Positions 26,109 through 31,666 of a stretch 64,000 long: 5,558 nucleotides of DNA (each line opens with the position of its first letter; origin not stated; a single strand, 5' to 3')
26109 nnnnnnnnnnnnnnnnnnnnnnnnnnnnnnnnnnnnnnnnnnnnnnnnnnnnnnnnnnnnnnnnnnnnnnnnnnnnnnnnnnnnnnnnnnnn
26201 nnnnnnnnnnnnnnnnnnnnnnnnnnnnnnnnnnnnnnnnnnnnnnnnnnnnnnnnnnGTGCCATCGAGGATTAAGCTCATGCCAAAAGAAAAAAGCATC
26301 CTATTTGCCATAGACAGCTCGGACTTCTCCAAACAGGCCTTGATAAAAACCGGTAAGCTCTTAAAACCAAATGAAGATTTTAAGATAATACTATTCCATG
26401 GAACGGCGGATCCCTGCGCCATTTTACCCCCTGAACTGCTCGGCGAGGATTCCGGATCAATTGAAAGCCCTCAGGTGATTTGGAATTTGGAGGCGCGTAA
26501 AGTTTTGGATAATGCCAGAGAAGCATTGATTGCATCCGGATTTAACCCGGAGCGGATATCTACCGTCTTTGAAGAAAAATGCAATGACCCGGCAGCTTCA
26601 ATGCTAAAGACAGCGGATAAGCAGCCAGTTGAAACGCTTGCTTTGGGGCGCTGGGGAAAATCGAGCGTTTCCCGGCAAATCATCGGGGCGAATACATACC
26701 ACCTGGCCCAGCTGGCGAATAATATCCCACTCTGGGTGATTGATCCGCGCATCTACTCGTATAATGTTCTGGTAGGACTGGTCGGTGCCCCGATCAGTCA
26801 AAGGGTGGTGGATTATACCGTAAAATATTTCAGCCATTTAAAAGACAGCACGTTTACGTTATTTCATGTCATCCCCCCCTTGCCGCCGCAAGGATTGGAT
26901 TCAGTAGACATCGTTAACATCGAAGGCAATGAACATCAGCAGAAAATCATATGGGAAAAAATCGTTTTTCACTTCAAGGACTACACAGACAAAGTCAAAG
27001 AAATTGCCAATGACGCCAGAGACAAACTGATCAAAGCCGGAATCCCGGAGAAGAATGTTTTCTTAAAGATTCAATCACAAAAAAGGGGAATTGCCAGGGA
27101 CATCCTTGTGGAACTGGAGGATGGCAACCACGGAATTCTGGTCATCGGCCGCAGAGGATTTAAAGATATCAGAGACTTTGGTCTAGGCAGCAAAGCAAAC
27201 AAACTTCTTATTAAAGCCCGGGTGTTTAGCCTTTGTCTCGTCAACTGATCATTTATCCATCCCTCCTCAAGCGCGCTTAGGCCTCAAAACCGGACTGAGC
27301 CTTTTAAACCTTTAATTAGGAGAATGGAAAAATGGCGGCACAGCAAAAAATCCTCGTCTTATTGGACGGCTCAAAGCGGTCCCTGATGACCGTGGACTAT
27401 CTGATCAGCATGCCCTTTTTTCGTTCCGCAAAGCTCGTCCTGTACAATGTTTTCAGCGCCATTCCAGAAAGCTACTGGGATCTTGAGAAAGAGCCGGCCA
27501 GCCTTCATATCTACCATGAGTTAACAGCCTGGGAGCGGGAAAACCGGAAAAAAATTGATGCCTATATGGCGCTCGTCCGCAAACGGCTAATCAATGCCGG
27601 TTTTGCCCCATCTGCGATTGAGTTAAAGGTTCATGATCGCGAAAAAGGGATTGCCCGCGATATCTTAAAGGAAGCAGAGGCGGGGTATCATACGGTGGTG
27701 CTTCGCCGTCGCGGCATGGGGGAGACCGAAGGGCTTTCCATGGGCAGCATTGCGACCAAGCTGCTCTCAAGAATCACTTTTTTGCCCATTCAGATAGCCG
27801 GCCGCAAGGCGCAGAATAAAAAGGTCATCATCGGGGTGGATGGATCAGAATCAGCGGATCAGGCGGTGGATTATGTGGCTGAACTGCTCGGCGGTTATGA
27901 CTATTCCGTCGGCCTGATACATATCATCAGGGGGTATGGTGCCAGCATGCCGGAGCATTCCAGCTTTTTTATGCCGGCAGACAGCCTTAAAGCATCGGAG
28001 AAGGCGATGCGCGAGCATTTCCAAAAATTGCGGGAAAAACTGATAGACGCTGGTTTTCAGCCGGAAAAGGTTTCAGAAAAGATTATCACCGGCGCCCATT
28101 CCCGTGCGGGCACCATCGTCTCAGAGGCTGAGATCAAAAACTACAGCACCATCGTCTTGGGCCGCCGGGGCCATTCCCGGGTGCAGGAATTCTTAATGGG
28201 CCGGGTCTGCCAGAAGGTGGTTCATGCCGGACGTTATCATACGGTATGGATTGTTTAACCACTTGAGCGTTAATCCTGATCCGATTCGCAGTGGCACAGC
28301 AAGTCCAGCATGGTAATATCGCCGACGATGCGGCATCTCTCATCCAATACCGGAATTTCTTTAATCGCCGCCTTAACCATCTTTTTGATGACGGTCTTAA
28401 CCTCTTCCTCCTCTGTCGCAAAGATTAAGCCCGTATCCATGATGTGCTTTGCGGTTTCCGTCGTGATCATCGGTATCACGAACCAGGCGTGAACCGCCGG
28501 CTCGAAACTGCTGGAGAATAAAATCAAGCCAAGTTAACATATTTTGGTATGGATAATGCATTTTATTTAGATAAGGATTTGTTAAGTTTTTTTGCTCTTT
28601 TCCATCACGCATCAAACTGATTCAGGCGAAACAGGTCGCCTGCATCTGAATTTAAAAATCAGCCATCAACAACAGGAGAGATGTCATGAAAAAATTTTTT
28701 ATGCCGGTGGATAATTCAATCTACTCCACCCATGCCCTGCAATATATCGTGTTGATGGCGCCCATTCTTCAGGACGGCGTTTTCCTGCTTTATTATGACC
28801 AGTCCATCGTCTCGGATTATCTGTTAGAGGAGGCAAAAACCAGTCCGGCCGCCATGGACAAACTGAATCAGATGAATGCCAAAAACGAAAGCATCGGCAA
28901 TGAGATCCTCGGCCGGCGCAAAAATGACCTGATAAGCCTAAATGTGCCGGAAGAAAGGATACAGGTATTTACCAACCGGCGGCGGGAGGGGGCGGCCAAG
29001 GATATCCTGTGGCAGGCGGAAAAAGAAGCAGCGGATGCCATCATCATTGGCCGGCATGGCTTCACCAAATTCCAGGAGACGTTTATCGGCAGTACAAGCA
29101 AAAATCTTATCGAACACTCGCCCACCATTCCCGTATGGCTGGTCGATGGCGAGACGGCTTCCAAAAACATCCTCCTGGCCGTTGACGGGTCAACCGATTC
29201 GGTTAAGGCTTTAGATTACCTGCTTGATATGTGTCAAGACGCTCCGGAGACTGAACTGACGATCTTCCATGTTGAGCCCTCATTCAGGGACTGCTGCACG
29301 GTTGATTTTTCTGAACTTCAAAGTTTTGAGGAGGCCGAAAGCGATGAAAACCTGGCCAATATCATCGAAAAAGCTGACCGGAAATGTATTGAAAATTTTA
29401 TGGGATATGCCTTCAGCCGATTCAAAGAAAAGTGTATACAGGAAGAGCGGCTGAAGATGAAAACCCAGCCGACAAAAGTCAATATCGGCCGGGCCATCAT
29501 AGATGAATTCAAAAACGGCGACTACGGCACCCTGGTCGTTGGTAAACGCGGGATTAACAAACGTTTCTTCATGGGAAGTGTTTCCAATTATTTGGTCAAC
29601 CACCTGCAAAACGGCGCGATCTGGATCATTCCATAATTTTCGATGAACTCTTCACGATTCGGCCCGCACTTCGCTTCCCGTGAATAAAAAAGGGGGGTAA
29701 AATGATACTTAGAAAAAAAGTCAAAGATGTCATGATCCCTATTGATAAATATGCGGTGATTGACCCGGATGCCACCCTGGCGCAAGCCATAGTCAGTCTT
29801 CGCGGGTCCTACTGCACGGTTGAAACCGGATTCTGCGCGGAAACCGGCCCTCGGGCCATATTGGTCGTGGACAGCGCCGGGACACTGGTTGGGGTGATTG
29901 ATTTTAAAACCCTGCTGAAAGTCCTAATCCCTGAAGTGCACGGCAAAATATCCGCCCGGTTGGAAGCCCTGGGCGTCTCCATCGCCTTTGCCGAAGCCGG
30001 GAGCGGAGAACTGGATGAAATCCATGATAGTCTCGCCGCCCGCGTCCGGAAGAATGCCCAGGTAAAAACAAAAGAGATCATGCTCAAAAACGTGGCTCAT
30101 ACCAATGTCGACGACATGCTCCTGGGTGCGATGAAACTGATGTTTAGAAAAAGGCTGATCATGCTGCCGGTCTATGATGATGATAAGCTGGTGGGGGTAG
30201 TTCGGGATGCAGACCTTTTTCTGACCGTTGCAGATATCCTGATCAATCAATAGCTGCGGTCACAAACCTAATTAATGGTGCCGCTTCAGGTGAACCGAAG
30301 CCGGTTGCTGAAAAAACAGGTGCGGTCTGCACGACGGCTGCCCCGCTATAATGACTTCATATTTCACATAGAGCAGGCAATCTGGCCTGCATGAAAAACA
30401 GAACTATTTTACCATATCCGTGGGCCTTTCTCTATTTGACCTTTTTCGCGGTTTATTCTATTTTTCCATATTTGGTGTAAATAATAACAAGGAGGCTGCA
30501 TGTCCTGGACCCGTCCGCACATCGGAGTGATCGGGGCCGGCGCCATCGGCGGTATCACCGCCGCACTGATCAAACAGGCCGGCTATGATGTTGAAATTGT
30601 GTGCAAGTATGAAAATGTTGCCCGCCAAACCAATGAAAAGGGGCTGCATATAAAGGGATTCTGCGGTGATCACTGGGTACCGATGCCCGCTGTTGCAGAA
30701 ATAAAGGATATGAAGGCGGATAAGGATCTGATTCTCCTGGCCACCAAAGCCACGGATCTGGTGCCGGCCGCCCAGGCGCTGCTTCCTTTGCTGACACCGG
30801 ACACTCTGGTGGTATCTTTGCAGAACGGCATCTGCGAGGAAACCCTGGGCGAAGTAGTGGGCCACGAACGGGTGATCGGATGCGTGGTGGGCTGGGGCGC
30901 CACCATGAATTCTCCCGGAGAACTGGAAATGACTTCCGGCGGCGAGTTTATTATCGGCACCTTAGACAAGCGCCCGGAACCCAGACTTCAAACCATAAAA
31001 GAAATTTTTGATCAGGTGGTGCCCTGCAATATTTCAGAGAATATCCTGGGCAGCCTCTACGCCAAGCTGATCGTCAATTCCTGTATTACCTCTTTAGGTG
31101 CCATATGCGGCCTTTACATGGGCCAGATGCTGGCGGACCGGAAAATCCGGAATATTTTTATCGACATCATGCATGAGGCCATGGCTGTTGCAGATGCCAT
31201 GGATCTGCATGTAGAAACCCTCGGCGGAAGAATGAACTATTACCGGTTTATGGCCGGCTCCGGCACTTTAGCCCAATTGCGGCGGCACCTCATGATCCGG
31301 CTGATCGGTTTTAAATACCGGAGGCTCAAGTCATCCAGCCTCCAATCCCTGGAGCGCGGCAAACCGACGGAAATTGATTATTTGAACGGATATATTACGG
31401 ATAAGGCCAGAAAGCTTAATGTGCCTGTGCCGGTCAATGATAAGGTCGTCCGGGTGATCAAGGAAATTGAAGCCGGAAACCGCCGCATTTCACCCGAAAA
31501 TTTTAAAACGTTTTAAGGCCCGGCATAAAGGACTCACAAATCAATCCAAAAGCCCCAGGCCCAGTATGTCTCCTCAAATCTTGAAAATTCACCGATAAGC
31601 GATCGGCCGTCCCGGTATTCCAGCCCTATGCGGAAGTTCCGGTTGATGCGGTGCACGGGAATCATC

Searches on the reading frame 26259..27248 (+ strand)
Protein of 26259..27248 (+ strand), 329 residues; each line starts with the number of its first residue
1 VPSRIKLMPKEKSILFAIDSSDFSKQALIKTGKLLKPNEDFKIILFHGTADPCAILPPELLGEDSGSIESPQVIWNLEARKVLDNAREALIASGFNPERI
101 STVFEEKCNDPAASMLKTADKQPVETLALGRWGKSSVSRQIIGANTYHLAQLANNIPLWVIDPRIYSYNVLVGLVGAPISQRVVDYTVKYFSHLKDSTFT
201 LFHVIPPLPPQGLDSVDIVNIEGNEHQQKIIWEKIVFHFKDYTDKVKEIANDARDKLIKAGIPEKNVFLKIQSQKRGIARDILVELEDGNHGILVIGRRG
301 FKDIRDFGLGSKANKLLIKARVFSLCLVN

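Call 54: search_protein_families(library=pfam, proteins=[window:26259-27248:+], max_evalue=0.00001)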
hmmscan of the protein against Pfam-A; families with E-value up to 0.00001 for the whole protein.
window:26259-27248:+ (329 aa): 1 family
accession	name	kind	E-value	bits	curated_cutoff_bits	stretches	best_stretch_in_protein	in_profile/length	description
PF00582.32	Usp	-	6.9e-13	49.8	24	0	12-160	3-139/141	Universal stress protein family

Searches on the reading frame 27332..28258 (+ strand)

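Call 54: search_protein_families(library=pfam, proteins=[window:27332-28258:+], max_evalue=0.00001)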
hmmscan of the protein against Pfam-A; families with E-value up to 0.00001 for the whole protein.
window:27332-28258:+ (308 aa): 1 family
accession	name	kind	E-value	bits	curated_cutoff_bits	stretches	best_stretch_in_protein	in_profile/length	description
PF00582.32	Usp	-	1.5e-28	100.5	24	2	162-298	2-131/141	Universal stress protein family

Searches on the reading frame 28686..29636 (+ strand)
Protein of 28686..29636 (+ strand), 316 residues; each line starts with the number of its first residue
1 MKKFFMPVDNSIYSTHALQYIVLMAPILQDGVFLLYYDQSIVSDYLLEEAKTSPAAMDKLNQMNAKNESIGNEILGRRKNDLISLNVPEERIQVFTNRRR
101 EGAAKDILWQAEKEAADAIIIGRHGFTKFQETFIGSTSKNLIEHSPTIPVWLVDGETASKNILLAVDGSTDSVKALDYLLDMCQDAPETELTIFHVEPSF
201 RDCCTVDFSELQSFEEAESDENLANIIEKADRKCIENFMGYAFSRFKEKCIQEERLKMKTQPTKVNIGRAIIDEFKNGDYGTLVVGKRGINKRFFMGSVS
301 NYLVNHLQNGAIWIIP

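Call 54: search_protein_families(library=pfam, proteins=[window:28686-29636:+], max_evalue=0.00001)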
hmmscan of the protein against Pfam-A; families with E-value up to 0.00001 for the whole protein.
window:28686-29636:+ (316 aa): 1 family
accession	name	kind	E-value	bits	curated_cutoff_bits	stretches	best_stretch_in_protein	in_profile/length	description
PF00582.32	Usp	-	5.3e-27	95.5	24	2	160-307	3-133/141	Universal stress protein family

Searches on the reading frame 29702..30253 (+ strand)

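Call 54: search_protein_families(library=pfam, proteins=[window:29702-30253:+], max_evalue=0.00001)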
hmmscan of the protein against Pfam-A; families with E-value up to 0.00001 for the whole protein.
window:29702-30253:+ (183 aa): 1 family
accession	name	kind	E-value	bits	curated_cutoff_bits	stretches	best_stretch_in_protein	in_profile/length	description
PF00571.33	CBS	-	6.4e-14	52.5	24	1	124-173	2-52/57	CBS domain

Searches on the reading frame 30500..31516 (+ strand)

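Call 54: search_protein_families(library=pfam, proteins=[window:30500-31516:+], max_evalue=0.00001)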
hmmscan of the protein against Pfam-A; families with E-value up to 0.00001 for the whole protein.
window:30500-31516:+ (338 aa): 2 families
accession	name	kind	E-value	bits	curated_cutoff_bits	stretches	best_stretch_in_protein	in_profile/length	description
PF02558.23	ApbA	-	1.5e-30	106.2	22.2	1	8-156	1-149/150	Ketopantoate reductase PanE/ApbA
PF08546.17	ApbA_C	-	1.9e-25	90.1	22.7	1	181-324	1-125/125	Ketopantoate reductase PanE/ApbA C terminal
